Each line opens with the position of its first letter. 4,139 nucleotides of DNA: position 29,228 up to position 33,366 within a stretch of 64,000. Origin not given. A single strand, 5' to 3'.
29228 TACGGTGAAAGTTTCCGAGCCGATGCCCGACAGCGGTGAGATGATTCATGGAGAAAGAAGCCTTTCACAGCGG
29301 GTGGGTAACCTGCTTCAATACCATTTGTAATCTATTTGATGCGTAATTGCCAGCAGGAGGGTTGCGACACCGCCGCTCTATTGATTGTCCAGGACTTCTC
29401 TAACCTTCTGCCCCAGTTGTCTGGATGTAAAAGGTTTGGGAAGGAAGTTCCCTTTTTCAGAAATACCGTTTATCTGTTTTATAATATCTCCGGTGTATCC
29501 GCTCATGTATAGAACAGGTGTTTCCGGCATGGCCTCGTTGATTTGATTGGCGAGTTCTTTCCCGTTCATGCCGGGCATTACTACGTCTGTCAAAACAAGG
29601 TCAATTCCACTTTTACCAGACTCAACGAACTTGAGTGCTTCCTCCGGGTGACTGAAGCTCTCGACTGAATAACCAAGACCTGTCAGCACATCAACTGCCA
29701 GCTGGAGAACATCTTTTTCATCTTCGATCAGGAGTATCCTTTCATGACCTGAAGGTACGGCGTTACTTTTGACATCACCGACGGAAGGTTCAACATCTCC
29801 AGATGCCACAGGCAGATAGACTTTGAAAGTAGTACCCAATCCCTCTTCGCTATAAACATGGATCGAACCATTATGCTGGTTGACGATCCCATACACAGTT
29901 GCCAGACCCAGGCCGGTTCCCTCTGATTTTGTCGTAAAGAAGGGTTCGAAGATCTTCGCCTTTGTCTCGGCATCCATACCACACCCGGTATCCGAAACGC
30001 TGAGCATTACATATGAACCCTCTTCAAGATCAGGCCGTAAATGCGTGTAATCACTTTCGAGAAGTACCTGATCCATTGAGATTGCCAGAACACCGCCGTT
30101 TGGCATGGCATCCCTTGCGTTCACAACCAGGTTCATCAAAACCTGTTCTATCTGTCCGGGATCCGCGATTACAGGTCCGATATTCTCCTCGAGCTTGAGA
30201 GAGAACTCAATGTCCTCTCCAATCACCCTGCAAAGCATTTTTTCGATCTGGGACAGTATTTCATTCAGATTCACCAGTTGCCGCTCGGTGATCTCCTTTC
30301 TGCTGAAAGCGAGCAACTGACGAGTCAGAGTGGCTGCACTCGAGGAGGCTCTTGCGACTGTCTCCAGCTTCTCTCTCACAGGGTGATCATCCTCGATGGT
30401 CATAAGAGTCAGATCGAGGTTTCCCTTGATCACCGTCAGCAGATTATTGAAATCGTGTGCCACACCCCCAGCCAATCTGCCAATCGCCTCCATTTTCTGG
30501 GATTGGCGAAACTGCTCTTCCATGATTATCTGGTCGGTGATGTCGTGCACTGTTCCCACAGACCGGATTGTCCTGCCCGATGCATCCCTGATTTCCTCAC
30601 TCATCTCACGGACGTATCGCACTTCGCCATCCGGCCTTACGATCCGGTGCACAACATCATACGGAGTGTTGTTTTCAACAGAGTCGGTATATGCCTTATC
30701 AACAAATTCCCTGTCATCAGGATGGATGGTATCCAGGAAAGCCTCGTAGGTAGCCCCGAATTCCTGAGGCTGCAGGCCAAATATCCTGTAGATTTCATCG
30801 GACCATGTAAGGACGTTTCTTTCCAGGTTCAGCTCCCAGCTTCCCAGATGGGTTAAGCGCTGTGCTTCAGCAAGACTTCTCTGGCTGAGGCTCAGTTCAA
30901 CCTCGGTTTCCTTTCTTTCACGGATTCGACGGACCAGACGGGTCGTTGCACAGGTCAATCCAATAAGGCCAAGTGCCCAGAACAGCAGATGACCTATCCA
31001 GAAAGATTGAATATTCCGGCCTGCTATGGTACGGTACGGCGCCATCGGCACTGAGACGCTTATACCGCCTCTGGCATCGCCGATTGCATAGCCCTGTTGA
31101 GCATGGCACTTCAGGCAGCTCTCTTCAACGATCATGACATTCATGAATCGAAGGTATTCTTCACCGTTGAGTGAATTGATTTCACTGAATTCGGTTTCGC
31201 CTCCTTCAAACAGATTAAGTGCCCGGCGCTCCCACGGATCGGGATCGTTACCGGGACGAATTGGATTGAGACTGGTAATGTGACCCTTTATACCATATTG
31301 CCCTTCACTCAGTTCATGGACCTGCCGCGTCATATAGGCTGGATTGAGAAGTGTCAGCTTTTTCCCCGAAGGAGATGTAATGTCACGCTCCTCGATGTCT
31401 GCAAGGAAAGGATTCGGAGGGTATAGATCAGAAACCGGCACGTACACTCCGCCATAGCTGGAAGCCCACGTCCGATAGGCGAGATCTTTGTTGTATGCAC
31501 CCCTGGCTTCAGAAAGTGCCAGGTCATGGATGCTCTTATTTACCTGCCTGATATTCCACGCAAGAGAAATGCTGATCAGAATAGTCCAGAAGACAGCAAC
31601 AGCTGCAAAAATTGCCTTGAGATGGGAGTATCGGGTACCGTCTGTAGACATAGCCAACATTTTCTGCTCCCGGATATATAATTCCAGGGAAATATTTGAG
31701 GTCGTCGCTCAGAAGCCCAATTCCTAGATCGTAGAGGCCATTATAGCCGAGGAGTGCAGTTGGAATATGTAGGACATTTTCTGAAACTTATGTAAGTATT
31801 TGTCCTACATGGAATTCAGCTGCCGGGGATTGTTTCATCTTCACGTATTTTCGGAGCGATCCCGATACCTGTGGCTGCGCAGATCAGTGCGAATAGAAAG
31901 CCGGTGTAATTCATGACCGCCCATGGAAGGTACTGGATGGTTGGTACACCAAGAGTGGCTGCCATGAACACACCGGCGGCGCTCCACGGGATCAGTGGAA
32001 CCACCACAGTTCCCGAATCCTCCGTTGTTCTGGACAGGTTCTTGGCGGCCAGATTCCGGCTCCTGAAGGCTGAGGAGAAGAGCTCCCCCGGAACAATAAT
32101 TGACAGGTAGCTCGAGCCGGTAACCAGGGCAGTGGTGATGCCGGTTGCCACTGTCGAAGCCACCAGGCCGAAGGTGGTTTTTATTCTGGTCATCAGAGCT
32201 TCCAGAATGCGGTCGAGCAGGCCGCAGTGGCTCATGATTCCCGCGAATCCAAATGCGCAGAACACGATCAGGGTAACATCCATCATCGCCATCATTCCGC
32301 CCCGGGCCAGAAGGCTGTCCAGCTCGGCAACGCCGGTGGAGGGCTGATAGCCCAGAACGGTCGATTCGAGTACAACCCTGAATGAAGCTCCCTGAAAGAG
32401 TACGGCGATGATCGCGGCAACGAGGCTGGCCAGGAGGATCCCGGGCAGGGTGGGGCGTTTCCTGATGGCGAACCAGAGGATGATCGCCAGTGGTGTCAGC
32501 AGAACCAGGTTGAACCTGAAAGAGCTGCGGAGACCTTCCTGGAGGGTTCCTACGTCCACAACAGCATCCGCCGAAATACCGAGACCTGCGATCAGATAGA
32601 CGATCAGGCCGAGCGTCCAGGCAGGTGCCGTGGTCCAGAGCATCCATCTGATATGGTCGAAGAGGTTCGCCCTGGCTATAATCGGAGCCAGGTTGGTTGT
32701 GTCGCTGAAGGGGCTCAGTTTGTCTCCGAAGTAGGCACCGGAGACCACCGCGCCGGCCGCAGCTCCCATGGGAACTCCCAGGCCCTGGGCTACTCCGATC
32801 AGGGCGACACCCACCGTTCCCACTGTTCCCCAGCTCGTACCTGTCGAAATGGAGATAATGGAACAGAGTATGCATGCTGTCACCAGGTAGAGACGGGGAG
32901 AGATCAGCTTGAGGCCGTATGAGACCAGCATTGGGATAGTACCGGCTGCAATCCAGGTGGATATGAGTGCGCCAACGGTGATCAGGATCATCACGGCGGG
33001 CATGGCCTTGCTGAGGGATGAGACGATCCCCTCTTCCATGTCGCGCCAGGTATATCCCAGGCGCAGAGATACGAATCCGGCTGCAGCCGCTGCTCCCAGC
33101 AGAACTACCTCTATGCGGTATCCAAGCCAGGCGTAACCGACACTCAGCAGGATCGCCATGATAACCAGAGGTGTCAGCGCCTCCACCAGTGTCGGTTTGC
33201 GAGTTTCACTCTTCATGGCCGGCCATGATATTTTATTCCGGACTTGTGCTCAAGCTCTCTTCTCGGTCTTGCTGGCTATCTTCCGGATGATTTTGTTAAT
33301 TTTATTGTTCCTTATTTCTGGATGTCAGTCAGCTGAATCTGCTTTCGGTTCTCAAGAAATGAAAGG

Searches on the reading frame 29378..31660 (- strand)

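Call 21: search_protein_families(library=pfam, proteins=[window:29378-31660:-], max_evalue=0.00001)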
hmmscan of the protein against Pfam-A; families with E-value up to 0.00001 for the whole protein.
window:29378-31660:- (760 aa): 6 families
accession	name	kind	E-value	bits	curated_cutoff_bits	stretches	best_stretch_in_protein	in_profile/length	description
PF02518.31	HATPase_c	-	5.6e-24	85.2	26.4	1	500-619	2-110/111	Histidine kinase-, DNA gyrase B-, and HSP90-like ATPase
PF08447.18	PAS_3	-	6.3e-22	78.1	25.6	1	284-371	2-89/89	PAS fold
PF11845.13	Tll0287-like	-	6e-20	72.6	24.1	1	91-205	32-144/144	Tll0287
PF00072.30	Response_reg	-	2.5e-18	66.7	30.2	1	642-753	1-110/111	Response regulator receiver domain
PF00512.31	HisKA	-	7.2e-09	36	26.9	1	394-456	3-64/66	His Kinase A (phospho-acceptor) domain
PF00989.32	PAS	-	4e-07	30.5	22.6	1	271-374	11-113/113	PAS fold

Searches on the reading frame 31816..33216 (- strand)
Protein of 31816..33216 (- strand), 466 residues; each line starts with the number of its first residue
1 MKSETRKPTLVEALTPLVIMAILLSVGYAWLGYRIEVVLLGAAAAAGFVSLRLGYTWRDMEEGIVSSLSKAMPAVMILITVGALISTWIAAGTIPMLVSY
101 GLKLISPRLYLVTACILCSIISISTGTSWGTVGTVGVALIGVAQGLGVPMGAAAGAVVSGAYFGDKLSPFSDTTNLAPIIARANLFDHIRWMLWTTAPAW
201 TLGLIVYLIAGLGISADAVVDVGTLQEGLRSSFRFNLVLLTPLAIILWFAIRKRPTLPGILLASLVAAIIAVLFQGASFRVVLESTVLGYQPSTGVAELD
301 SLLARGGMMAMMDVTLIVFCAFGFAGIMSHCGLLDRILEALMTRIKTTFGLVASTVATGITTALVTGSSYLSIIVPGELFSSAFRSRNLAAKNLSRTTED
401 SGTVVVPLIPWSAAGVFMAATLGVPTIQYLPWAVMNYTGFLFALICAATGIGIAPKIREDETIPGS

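Call 21: search_protein_families(library=pfam, proteins=[window:31816-33216:-], max_evalue=0.00001)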
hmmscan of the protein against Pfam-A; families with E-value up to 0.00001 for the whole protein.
window:31816-33216:- (466 aa): 1 family
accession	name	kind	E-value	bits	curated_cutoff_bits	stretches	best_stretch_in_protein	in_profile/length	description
PF03553.21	Na_H_antiporter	-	2.5e-57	194.9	23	1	160-451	1-303/303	Na+/H+ antiporter family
